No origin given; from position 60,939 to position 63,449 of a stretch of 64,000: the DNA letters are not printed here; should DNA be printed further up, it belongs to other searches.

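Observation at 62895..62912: AcsB A-cluster Cys-Gly-Cys nickel-binding motif reads Cys-Gly-Phe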

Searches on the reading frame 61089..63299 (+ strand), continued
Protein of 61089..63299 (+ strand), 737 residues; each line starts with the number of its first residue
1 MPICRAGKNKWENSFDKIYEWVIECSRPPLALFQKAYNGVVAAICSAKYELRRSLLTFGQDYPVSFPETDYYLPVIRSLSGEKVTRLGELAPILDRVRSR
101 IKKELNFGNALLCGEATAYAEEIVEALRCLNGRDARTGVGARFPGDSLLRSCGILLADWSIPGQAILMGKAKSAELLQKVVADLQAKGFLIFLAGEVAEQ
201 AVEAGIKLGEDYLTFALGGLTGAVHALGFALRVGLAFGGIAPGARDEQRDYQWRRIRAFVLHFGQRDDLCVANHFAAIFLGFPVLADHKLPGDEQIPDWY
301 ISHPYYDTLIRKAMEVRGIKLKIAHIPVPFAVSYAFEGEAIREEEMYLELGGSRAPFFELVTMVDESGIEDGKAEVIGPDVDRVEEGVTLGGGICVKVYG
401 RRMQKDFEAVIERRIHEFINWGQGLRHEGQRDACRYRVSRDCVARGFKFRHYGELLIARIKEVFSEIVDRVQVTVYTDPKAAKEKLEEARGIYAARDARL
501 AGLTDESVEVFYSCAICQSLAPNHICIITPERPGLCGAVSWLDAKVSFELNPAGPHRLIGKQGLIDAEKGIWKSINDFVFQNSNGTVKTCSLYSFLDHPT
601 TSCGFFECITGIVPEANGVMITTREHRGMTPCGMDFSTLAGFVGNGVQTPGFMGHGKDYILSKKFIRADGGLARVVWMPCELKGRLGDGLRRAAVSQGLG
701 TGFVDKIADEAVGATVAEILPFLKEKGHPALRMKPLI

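Call 13: find_encoding_contigs(protein=P0013, flank=10000, max_places=4)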
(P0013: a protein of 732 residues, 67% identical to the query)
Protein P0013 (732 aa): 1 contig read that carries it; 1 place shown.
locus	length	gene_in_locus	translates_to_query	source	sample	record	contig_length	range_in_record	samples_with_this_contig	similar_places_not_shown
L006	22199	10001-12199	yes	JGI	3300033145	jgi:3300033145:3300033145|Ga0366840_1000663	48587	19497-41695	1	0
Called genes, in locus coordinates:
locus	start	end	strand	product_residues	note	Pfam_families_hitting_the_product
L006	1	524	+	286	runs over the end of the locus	PF00583:Acetyltransf_1 (weak)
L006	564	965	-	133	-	PF01894:YjbQ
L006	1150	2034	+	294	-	PF21686:LigD_Prim-Pol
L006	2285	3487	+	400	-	PF01321:Creatinase_N, PF00557:Peptidase_M24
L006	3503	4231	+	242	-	PF02308:MgtC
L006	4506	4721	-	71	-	-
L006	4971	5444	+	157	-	PF05848:CtsR, PF17727:CtsR_C (weak)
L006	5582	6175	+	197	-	PF02151:UVR (weak)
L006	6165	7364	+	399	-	PF00217:ATP-gua_Ptrans, PF27454:McsB_C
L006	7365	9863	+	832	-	PF02861:Clp_N, PF23569:NBD_SMAX1, PF00004:AAA, PF13191:AAA_16, PF17871:AAA_lid_9, PF00004:AAA, PF07724:AAA_2, PF07728:AAA_5, +10 more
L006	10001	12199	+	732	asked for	PF18537:CODH_A_N, PF03598:CdhC, PF19436:ACS_CODH_B_C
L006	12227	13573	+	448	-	PF04060:FeS, PF03599:CdhD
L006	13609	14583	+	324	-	PF03599:CdhD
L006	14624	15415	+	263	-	PF00809:Pterin_bind, PF03599:CdhD (weak)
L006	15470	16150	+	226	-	PF12225:DUF5981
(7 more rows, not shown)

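Call 14: find_related_loci(query=P0001, collection=genome_contigs, flank=10000)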
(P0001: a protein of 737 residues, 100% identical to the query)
Query P0001 (737 aa) in genome_contigs; peptide patterns used: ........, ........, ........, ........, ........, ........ (x = any residue, [..] = any of these).
47 stretches matched a pattern; 8 encode a relative of the query (tblastn E <= 1e-3); 8 distinct loci.
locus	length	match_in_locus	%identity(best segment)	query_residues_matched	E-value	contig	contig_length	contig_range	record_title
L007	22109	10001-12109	43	50-736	3e-174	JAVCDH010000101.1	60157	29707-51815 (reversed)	MAG: Candidatus Euphemobacter frigidus isolate MAG_3300031227_11 Ga0307928_10000054, whole genome shotgun sequence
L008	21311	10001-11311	43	302-737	6e-119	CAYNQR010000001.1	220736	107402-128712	MAG TPA_asm: uncultured Dehalococcoidales bacterium isolate binchicken_co43_317 genome assembly, contig: NODE_13_length_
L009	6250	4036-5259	44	329-737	4e-117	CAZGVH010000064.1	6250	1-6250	MAG TPA_asm: uncultured Dehalococcoidales bacterium isolate SRP192927_co3_170 genome assembly, contig: NODE_35997_length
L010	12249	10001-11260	42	318-737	9e-114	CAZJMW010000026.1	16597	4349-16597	MAG TPA_asm: uncultured Dehalococcoidales bacterium isolate binchicken_co43_116 genome assembly, contig: NODE_6213_lengt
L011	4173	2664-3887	42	329-737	7e-115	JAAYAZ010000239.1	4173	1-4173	MAG: Dehalococcoidales bacterium isolate AS06rmzACSIP_226 684480_AS06, whole genome shotgun sequence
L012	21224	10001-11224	41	329-737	9e-112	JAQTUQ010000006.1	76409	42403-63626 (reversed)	MAG: Dehalococcoidales bacterium isolate STB_68 NODE_695_length_76409_cov_4.057038_Sandtown_B, whole genome shotgun sequ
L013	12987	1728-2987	40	318-737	3e-111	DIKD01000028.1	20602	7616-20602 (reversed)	MAG TPA_asm: Dehalococcoidia bacterium UBA5627 UBA5627_contig_4801, whole genome shotgun sequence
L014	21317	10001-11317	41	299-737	7e-118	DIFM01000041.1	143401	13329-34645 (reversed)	MAG TPA_asm: Dehalococcoidia bacterium UBA5748 UBA5748_contig_2053, whole genome shotgun sequence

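Call 15: find_encoding_contigs(protein=P0002, flank=10000, max_places=4)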
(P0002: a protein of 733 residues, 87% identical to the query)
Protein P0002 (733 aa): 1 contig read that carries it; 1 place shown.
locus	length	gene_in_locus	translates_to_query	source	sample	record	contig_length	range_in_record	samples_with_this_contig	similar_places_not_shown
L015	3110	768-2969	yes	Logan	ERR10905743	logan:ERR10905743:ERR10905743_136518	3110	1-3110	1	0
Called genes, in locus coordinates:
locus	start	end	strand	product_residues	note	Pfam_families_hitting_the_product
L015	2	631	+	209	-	?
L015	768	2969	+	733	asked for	PF18537:CODH_A_N, PF03598:CdhC, PF19436:ACS_CODH_B_C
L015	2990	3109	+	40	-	?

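Call 17: list_cluster_members(proteins=[P0001, P0002, P0006, P0013, P0003, P0027, P0004])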
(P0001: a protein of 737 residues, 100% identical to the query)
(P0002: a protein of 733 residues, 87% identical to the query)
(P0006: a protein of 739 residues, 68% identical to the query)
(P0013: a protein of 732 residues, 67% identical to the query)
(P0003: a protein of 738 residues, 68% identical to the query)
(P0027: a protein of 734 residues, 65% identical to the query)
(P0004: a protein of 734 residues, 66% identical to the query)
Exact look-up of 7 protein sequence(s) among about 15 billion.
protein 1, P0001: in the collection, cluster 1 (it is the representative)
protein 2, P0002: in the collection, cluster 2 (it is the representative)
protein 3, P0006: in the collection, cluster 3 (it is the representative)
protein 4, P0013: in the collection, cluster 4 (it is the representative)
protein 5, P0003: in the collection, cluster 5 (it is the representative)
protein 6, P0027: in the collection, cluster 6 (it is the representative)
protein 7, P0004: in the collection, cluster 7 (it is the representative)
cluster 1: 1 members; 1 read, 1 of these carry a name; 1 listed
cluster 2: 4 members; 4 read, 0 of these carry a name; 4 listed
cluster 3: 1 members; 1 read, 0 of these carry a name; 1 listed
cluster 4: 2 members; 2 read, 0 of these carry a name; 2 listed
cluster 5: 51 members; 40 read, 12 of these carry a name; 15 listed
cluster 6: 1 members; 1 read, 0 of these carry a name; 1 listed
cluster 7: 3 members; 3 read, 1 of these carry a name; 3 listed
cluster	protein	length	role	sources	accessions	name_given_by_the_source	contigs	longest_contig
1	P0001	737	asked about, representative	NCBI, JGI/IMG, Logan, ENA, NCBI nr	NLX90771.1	MAG: CO dehydrogenase/CO-methylating acetyl-CoA synthase complex subunit beta [Firmicutes ... | CO dehydrogenase/CO-methylating acetyl-CoA synthase complex subunit beta [Bacillota ...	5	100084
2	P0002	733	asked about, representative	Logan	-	-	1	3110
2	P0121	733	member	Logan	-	-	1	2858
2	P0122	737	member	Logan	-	-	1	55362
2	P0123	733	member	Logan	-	-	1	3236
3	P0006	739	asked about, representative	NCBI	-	-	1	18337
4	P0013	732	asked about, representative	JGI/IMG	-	-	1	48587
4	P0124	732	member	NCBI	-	-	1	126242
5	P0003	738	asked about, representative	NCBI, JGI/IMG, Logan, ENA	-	acetyl-CoA synthase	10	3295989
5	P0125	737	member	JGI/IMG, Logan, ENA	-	acetyl-CoA synthase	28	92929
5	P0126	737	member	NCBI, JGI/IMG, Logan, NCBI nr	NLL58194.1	MAG: CO dehydrogenase/CO-methylating acetyl-CoA synthase complex subunit beta [Firmicutes ... | acetyl-CoA synthase | CO dehydrogenase/CO-methylating acetyl-CoA synthase complex subunit beta [Bacillota ...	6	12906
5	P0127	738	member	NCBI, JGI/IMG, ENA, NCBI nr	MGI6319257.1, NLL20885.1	MAG: CO dehydrogenase/CO-methylating acetyl-CoA synthase complex subunit beta [Firmicutes ... | acetyl-CoA synthase | CO dehydrogenase/CO-methylating acetyl-CoA synthase complex subunit beta [Bacillota ...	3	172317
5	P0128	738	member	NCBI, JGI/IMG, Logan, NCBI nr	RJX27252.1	MAG: CO dehydrogenase/CO-methylating acetyl-CoA synthase complex subunit beta ... | acetyl-CoA synthase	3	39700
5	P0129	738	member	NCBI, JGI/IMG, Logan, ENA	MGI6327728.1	MAG: acetyl-CoA decarbonylase/synthase complex subunit alpha/beta [Dethiobacteria ... | acetyl-CoA synthase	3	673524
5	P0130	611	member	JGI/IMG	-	acetyl-CoA synthase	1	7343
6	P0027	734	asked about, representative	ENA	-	-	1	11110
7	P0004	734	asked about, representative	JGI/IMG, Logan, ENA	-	-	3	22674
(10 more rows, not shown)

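Call 18: find_encoding_contigs(protein=P0003, flank=10000, max_places=3)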
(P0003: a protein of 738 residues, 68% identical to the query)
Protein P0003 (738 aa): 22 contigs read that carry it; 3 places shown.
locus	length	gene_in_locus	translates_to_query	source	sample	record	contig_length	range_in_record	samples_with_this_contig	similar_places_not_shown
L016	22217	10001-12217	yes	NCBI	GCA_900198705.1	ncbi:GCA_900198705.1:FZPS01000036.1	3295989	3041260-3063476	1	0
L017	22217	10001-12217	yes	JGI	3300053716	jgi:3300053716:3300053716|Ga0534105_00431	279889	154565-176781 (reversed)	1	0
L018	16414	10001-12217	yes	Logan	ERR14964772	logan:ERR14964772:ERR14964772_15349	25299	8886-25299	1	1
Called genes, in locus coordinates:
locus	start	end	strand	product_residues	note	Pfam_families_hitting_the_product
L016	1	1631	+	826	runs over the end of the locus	PF02861:Clp_N, PF00004:AAA, PF13191:AAA_16 (weak), PF17871:AAA_lid_9, PF00004:AAA, PF07724:AAA_2, PF07728:AAA_5, PF10431:ClpB_D2-small, +11 more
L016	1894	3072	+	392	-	PF04348:LppC (weak), PF13433:Peripla_BP_5, PF13458:Peripla_BP_6, PF01094:ANF_receptor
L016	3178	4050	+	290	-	PF02653:BPD_transp_2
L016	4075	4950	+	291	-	PF02653:BPD_transp_2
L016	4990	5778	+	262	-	PF00005:ABC_tran, PF13304:AAA_21 (weak), PF12399:BCA_ABC_TP_C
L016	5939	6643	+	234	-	PF00005:ABC_tran, PF13304:AAA_21 (faint)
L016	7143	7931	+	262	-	PF00142:Fer4_NifH (weak), PF01656:CbiA, PF02374:ArsA_ATPase, PF06564:CBP_BcsQ (faint), PF10609:ParA (weak), PF13614:AAA_31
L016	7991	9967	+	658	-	PF03063:Prismane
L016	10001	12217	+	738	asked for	PF18537:CODH_A_N, PF03598:CdhC, PF19436:ACS_CODH_B_C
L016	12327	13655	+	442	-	PF04060:FeS, PF03599:CdhD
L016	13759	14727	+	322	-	PF03599:CdhD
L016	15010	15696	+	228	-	PF00809:Pterin_bind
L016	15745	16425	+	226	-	PF12225:DUF5981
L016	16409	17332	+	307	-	PF02219:MTHFR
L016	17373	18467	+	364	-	PF01966:HD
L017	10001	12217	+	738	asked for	PF18537:CODH_A_N, PF03598:CdhC, PF19436:ACS_CODH_B_C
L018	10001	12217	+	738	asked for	PF18537:CODH_A_N, PF03598:CdhC, PF19436:ACS_CODH_B_C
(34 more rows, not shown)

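Call 19: find_encoding_contigs(protein=P0004, flank=10000, max_places=2)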
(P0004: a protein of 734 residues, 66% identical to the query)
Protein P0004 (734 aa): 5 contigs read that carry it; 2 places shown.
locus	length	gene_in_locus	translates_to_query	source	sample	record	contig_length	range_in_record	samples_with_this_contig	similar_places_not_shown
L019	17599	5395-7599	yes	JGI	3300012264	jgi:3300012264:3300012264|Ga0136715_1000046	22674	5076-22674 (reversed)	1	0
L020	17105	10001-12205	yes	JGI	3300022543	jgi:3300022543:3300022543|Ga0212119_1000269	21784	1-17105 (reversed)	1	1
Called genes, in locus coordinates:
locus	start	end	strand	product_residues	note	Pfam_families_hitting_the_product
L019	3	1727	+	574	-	?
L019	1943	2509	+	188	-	PF02552:CO_dh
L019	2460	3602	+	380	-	PF01855:POR_N, PF02780:Transketolase_C, PF17147:PFOR_II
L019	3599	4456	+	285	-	PF02775:TPP_enzyme_C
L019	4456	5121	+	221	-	PF01558:POR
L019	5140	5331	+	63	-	PF12837:Fer4_6 (weak), PF13237:Fer4_10 (weak), PF14697:Fer4_21, PF12838:Fer4_7 (weak), PF13187:Fer4_9 (weak), PF12797:Fer4_2 (weak), PF00037:Fer4 (weak), PF12837:Fer4_6 (weak), +2 more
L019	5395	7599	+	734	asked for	PF18537:CODH_A_N, PF03598:CdhC, PF19436:ACS_CODH_B_C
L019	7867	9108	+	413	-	PF03599:CdhD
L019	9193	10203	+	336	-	PF03599:CdhD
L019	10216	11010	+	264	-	PF00809:Pterin_bind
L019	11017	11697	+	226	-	PF12225:DUF5981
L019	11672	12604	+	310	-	PF02219:MTHFR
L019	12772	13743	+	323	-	PF01966:HD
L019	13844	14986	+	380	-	PF00515:TPR_1 (weak), PF07719:TPR_2 (faint), PF13181:TPR_8 (faint), PF13414:TPR_11 (weak), PF13431:TPR_17 (weak)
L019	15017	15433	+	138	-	PF01894:YjbQ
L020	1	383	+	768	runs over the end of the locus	PF03063:Prismane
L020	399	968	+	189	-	PF02552:CO_dh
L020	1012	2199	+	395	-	PF03598:CdhC, PF19436:ACS_CODH_B_C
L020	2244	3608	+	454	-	PF04060:FeS, PF03599:CdhD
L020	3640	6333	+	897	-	PF02593:DUF166, PF03063:Prismane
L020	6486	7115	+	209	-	PF02552:CO_dh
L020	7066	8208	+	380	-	PF01855:POR_N, PF02780:Transketolase_C, PF17147:PFOR_II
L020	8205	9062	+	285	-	PF02775:TPP_enzyme_C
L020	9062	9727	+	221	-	PF01558:POR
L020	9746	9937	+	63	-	PF12837:Fer4_6 (weak), PF13237:Fer4_10 (weak), PF14697:Fer4_21, PF12838:Fer4_7 (weak), PF13187:Fer4_9 (weak), PF12797:Fer4_2 (weak), PF00037:Fer4 (weak), PF12837:Fer4_6 (weak), +2 more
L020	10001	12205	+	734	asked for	PF18537:CODH_A_N, PF03598:CdhC, PF19436:ACS_CODH_B_C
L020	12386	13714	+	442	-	PF04060:FeS, PF03599:CdhD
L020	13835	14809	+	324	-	PF03599:CdhD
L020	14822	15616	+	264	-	PF00809:Pterin_bind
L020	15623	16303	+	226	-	PF12225:DUF5981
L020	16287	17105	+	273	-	?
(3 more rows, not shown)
